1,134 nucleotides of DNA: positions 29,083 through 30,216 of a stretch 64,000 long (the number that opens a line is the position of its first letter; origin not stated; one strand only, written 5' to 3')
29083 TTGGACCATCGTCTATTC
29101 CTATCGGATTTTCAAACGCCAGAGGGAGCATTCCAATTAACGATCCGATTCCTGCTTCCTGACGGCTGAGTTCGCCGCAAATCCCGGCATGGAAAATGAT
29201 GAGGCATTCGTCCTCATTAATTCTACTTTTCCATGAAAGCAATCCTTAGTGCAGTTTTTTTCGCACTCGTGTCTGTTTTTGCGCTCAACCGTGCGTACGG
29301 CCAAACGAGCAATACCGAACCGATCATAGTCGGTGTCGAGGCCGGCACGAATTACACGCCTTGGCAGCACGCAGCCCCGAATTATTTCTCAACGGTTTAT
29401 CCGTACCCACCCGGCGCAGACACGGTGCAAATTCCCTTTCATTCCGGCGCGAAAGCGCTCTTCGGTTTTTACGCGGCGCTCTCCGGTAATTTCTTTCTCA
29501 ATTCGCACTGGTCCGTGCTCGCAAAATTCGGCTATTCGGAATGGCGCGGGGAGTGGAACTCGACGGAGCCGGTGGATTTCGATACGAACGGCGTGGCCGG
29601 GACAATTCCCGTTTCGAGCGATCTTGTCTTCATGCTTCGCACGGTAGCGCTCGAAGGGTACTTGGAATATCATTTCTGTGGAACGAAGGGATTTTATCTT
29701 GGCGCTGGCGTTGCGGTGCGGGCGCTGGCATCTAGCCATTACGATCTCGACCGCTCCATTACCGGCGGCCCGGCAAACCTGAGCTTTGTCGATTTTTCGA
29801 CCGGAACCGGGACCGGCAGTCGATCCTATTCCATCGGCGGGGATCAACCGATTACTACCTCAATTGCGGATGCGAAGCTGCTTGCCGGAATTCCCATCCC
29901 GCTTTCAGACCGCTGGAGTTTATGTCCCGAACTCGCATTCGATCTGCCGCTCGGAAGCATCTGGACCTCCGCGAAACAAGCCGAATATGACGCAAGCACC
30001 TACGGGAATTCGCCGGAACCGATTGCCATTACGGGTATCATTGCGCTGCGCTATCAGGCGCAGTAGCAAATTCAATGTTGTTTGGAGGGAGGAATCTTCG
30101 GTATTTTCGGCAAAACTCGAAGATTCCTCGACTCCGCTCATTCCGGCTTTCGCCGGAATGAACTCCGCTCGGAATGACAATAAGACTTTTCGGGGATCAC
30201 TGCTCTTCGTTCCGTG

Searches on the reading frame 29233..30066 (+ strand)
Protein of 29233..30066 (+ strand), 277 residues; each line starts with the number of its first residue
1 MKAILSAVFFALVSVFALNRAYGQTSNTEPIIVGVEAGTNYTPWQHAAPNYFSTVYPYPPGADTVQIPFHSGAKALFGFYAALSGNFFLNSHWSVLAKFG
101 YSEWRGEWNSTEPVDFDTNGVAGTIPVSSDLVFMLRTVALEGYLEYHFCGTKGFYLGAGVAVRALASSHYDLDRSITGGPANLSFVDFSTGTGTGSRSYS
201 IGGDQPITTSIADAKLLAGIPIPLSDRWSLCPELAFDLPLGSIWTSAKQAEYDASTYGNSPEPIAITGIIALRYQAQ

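Call 38: search_protein_families(library=pfam, proteins=[window:29233-30066:+], max_evalue=0.01)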
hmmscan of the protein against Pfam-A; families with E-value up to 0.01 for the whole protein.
window:29233-30066:+ (277 aa): 1 family
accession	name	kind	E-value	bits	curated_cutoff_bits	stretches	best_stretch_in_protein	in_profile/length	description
PF13568.12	OMP_b-brl_2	-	0.0067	17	27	0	30-196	8-133/175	Outer membrane protein beta-barrel domain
